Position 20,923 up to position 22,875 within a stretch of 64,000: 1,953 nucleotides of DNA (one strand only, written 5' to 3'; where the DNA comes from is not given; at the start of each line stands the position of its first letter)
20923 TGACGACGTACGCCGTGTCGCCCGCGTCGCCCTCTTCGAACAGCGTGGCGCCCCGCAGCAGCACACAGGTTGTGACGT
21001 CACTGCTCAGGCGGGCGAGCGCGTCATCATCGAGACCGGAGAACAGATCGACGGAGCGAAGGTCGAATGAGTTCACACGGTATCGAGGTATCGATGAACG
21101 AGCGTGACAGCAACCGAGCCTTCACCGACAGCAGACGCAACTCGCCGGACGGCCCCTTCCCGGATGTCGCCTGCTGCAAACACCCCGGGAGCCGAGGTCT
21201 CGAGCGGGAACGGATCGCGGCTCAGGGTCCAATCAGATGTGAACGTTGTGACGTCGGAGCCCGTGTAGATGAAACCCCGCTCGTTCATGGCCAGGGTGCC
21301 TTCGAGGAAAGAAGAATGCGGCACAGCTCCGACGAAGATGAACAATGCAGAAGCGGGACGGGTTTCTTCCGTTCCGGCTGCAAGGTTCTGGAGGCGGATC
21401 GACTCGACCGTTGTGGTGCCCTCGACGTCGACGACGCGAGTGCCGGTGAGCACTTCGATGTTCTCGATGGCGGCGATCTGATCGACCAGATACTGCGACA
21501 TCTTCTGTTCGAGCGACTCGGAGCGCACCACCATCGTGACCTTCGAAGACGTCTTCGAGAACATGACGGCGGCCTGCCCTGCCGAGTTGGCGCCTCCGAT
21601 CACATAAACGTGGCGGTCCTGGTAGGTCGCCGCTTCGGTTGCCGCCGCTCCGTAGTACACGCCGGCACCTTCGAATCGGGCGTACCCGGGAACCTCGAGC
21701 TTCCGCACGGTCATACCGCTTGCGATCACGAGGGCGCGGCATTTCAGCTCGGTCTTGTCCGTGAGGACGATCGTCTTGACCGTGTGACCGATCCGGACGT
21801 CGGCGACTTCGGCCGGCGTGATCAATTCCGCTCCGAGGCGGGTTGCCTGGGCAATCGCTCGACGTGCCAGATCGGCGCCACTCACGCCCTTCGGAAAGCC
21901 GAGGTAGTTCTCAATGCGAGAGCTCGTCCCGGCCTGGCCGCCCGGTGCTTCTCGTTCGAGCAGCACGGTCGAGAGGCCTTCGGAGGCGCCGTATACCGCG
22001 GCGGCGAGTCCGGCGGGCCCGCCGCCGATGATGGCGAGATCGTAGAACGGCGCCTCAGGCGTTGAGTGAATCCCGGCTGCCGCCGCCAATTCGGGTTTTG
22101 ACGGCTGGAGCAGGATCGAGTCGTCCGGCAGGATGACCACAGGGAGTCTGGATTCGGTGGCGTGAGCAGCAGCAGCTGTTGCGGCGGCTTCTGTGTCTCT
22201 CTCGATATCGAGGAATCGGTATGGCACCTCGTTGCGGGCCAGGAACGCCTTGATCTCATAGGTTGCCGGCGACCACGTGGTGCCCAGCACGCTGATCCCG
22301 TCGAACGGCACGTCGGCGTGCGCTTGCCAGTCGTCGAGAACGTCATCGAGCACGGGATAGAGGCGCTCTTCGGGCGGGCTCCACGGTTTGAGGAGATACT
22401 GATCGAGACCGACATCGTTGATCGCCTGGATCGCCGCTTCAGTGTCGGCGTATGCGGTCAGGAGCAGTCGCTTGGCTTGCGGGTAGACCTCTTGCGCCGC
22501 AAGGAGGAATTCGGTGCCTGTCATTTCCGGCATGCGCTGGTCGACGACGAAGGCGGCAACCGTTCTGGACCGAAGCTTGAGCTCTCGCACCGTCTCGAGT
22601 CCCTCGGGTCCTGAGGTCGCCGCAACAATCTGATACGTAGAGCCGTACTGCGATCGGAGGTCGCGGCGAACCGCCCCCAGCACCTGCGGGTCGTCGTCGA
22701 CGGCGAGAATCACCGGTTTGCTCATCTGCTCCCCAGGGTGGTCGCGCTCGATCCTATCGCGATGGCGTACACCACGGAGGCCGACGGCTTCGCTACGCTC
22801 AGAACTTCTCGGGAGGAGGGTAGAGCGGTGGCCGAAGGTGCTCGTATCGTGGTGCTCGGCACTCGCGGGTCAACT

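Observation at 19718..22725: cNMP-gated two-component operon whose output domain is a flavoprotein rather than a DNA-binding domain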

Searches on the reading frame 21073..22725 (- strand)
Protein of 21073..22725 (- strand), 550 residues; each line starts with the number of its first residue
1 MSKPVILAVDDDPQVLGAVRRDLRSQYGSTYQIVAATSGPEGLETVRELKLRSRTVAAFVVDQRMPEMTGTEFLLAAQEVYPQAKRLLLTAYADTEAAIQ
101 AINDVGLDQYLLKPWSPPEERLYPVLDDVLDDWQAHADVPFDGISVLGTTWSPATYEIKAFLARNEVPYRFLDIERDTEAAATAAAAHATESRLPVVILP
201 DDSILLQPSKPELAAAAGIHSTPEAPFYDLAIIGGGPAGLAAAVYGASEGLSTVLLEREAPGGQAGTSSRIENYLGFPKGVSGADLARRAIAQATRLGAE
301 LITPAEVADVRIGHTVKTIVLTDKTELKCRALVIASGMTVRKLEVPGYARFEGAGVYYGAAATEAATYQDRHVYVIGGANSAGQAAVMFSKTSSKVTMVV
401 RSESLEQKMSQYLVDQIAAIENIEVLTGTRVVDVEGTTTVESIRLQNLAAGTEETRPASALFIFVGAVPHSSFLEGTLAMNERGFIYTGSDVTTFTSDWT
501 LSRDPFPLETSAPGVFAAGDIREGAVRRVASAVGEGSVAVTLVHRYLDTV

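Call 3: search_protein_families(library=pfam, proteins=[window:21073-22725:-], max_evalue=0.01)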
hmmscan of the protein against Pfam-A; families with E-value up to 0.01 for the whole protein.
window:21073-22725:- (550 aa): 15 families
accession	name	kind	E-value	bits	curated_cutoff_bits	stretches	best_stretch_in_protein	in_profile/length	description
PF07992.20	Pyr_redox_2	-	8.6e-35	121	26.1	1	228-536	1-291/291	Pyridine nucleotide-disulphide oxidoreductase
PF13738.12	Pyr_redox_3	-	1e-18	68.1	30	1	303-485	100-286/305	Pyridine nucleotide-disulphide oxidoreductase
PF00072.30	Response_reg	-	1.3e-14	54.7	30.2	1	6-118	1-104/111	Response regulator receiver domain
PF00070.33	Pyr_redox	-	7.1e-10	39.7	22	1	372-446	1-80/82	Pyridine nucleotide-disulphide oxidoreductase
PF01266.30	DAO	-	1.4e-08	35.1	27.9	2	229-270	1-44/353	FAD dependent oxidoreductase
PF03486.20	HI0933_like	-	5.2e-07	29.8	50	1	229-260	2-33/244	HI0933-like protein Rossmann domain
PF12831.13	FAD_oxidored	-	9.6e-07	28.9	27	1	229-265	1-38/416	FAD dependent oxidoreductase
PF13450.12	NAD_binding_8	-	7.2e-05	23.4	21.9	1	232-272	1-41/68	NAD(P)-binding Rossmann-like domain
PF00890.30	FAD_binding_2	-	9e-05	22.3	20.4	1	229-268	1-41/414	FAD binding domain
PF01946.23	Thi4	-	0.00013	21.8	26.2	1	229-266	19-58/235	Thi4 family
PF01134.28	GIDA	-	0.00094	18.8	22.1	0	229-257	1-29/391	Glucose inhibited division protein A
PF00743.25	FMO-like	-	0.0021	17.1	22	0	344-403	158-216/532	Flavin-binding monooxygenase-like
PF01494.25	FAD_binding_3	-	0.0031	17.2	22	1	229-260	3-34/349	FAD binding domain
PF13434.12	Lys_Orn_oxgnase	-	0.004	16.8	21.3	0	322-422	141-242/339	L-lysine 6-monooxygenase/L-ornithine 5-monooxygenase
PF05834.18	Lycopene_cycl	-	0.0048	16.4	23.4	0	229-257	1-31/380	Lycopene cyclase protein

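Call 4: search_protein_families(library=ncbifam, proteins=[window:21073-22725:-], max_evalue=0.01)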
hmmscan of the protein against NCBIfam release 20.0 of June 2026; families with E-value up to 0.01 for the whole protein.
window:21073-22725:- (550 aa): 112 families (the best 25 are shown)
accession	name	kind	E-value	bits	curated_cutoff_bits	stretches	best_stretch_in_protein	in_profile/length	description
TIGR01292.1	TRX_reduct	equivalog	9.4e-72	241.3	343.45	1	228-547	1-300/300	thioredoxin-disulfide reductase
TIGR03143.1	AhpF_homolog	hypoth_equivalog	2e-53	181.8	687.65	1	227-548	4-309/555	putative alkyl hydroperoxide reductase F subunit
TIGR03140.1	AhpF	equivalog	2.3e-44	151.8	502.9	1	224-540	209-505/515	alkyl hydroperoxide reductase subunit F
NF007614.0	PRK10262.1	equivalog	3.2e-36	125.1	644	1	229-549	8-316/321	thioredoxin-disulfide reductase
NF053512.1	nitric_RR_NosR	exception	7.4e-30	104.3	400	1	6-127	1-112/422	response regulator c-di-GMP phosphodiesterase, NosR family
TIGR04018.1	Bthiol_YpdA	hypoth_equivalog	1.5e-21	76.6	339.9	2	307-524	93-291/316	YpdA family putative bacillithiol disulfide reductase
TIGR02053.1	MerA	equivalog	2e-12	46.9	454.45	1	319-539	119-324/465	mercury(II) reductase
TIGR01350.1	lipoamide_DH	equivalog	7.7e-12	44.6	408.8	2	228-264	2-38/461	dihydrolipoyl dehydrogenase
NF004991.0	PRK06370.1-3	subfamily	5.9e-11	41.6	620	2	318-521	154-341/509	FAD-containing oxidoreductase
NF040505.1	ArsO_flavin_mono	equivalog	1.3e-10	41.2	425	1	303-401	93-190/346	ArsO family NAD(P)H-dependent flavin-containing monooxygenase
NF008469.0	PRK11361.1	equivalog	2.6e-09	36.3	714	1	5-116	6-108/461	acetoacetate metabolism transcriptional regulator AtoC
NF009409.0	PRK12770.1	subfamily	7e-09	35.2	343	1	229-458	20-263/360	putative glutamate synthase subunit beta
NF011695.0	PRK15115.1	equivalog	8.2e-09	34.7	763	1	6-138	9-130/445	two-component system response regulator GlrR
NF009410.0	PRK12771.1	subfamily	1.6e-08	33.6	516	1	230-548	141-446/566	NAD(P)-binding protein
NF004945.0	PRK06292.2-3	equivalog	2.5e-08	33.3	494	1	320-491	121-290/457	dihydrolipoyl dehydrogenase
TIGR02200.1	GlrX_actino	hypoth_equivalog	1.6e-07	31.6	89.5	1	144-214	2-72/77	mycoredoxin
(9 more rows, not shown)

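Call 5: search_solved_structures(query=window:21073-22725:-, max_evalue=0.00001, show_alignments=3)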
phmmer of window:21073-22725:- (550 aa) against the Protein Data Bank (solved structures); distinct sequences matched with E-value up to 0.00001: 80 (the best 60 are shown).
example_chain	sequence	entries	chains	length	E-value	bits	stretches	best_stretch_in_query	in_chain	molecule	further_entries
7aaw_A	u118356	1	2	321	8.5e-48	166.8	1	220-548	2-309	Thioredoxin reductase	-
7jyp_A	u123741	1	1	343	4.1e-46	161.2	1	219-541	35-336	Thioredoxin reductase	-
2q7v_A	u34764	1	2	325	2e-45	159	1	222-547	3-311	Thioredoxin reductase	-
4zn0_A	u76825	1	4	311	2.1e-44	155.6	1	225-549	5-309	Thioredoxin reductase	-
4gcm_A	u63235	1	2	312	8.5e-43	150.3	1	228-548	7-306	Thioredoxin reductase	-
2a87_A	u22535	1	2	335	1.1e-41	146.6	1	216-547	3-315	Thioredoxin reductase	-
5uth_A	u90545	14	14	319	1.7e-40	142.7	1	222-547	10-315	Thioredoxin reductase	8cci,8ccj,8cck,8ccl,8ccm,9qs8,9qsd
9xub_A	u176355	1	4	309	1.2e-39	140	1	229-547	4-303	Thioredoxin reductase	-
5uwy_A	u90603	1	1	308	1.3e-38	136.5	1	227-549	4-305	Thioredoxin reductase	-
7p9e_A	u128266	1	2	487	1.1e-37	133.5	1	230-548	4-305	Thioredoxin reductase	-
7p9d_A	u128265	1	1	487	1.2e-37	133.4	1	230-548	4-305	Thioredoxin reductase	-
9vv4_A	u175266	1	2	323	1.8e-37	132.7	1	229-548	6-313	Thioredoxin reductase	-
5mh4_A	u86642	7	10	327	2.8e-37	132.1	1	218-546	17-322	Thioredoxin reductase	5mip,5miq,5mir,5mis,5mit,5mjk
7e52_A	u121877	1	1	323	4.3e-36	128.2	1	230-549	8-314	Thioredoxin reductase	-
31lc_A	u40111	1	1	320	5.3e-35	124.6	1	230-549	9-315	Thioredoxin reductase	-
3lzw_A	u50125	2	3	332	1.1e-15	60.9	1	225-548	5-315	Ferredoxin--NADP reductase 2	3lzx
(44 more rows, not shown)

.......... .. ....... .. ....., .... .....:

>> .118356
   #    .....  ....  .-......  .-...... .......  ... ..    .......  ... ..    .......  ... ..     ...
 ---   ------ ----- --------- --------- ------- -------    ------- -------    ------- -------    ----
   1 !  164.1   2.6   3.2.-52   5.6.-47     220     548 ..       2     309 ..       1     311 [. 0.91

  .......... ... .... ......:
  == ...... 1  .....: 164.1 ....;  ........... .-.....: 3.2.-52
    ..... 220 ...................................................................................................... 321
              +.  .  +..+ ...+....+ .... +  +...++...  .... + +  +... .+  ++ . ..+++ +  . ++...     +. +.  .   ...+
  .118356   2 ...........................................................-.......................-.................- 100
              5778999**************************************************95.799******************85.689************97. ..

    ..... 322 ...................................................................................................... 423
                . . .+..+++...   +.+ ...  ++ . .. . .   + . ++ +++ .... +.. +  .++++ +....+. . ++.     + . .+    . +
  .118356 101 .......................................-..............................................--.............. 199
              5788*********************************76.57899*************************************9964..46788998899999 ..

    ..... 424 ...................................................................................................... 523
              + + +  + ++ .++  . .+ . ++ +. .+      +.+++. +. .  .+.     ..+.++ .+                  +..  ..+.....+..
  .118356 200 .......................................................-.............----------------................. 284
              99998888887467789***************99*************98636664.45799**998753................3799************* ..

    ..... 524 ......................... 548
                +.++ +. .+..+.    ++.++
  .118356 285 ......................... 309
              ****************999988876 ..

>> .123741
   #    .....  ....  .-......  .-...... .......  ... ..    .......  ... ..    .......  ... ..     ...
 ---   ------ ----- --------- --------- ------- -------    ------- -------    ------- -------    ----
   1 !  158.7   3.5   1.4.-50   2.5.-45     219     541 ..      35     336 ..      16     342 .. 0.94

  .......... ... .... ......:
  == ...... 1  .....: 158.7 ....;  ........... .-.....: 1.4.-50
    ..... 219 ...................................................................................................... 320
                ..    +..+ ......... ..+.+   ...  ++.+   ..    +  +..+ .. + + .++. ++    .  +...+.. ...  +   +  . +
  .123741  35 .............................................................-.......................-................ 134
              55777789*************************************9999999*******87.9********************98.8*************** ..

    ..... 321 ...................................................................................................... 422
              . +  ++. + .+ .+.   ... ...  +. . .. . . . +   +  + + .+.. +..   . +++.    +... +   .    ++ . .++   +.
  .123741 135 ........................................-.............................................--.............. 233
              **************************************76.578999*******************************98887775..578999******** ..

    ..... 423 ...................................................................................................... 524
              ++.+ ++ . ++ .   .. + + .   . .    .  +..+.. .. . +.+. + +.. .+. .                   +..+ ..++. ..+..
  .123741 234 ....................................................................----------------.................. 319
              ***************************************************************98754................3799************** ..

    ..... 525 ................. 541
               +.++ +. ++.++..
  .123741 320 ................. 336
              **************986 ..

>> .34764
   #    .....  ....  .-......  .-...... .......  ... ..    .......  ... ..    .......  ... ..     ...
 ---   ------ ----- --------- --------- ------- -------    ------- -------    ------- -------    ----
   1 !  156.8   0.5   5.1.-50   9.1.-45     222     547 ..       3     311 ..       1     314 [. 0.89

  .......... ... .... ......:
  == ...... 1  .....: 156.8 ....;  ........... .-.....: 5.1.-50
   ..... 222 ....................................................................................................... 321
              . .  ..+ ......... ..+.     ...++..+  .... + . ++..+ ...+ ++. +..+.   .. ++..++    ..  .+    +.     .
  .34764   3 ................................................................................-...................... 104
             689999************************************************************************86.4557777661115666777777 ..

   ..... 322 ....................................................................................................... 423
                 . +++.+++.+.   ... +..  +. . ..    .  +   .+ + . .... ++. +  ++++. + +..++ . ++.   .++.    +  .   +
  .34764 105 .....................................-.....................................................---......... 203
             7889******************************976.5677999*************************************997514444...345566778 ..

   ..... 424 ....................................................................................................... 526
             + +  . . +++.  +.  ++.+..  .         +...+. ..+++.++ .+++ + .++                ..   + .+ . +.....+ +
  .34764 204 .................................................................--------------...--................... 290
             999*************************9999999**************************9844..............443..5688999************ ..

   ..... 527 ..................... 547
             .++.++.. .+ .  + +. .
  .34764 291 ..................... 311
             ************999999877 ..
